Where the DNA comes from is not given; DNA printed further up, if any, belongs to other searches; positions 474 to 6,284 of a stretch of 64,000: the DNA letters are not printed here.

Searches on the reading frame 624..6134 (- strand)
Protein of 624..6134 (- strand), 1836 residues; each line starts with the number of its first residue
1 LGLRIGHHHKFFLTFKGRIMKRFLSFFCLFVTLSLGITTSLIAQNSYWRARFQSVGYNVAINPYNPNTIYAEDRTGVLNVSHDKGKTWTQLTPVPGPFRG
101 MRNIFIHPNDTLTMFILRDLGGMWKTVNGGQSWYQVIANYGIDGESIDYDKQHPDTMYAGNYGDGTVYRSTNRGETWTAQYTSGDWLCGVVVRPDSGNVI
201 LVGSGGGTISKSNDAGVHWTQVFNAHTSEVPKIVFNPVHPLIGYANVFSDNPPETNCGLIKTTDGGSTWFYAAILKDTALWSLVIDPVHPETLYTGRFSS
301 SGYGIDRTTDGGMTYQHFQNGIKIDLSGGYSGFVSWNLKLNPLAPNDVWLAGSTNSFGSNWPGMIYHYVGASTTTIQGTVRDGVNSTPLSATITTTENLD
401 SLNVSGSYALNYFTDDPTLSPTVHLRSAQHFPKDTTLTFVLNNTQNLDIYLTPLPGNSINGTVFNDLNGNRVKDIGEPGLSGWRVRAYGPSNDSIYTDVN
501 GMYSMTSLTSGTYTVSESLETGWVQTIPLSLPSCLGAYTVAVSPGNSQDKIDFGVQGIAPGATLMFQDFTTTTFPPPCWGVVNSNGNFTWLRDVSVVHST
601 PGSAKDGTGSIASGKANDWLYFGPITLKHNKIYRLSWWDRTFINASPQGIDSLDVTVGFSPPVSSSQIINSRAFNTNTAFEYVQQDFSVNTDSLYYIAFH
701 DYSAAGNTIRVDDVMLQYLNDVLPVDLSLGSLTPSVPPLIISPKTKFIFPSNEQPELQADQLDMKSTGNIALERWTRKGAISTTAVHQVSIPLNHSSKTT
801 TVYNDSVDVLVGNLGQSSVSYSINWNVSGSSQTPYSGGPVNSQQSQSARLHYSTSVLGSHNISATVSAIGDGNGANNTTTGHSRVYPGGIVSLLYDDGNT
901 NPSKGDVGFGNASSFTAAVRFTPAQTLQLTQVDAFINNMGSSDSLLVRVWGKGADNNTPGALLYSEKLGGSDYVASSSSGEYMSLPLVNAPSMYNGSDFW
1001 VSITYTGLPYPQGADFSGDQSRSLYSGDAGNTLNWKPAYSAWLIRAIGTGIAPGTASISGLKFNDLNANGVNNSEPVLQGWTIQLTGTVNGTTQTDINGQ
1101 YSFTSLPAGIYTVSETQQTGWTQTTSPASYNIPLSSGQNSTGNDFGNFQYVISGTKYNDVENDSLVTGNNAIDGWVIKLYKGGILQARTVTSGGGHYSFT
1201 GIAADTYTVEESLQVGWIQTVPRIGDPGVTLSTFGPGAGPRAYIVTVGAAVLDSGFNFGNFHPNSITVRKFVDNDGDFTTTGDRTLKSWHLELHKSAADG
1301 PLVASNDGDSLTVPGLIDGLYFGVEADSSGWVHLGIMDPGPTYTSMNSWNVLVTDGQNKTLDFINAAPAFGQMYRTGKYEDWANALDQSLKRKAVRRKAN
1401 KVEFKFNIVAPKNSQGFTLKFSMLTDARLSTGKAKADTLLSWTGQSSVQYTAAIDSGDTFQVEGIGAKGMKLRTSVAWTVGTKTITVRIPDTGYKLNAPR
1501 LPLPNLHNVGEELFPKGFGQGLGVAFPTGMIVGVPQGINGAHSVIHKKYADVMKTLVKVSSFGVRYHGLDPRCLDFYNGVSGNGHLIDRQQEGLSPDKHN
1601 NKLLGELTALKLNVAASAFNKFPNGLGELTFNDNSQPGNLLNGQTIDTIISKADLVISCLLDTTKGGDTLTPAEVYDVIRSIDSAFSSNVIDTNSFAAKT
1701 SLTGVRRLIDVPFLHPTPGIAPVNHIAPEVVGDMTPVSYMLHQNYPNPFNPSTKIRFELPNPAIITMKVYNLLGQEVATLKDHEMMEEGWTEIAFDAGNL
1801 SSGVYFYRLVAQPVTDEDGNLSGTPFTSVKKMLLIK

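Call 15: search_protein_families(library=ncbifam, proteins=[window:624-6134:-], max_evalue=0.00001)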
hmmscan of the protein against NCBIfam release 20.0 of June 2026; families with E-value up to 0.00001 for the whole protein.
window:624-6134:- (1836 aa): 5 families
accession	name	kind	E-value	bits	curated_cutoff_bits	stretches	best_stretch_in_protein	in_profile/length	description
NF045728.1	glycosyl_F510_1955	equivalog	5.1e-17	62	175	1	122-227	73-178/246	F510_1955 family glycosylhydrolase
NF052323.1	T9SSA_dep_M6i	equivalog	1e-07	30.3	600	1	1744-1812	960-1027/1043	T9SS-dependent M6-like inactivated metalloprotease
TIGR04183.1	Por_Secre_tail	domain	1.4e-07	31.4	23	1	1745-1810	2-59/72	T9SS type A sorting domain-containing protein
NF000535.3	MSCRAMM_SdrC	exception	3.8e-07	28.5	1700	0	1087-1126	643-682/963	MSCRAMM family adhesin SdrC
NF012181.0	MSCRAMM_SdrD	exception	8.9e-07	26.7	2500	0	1062-1220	688-865/1379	MSCRAMM family adhesin SdrD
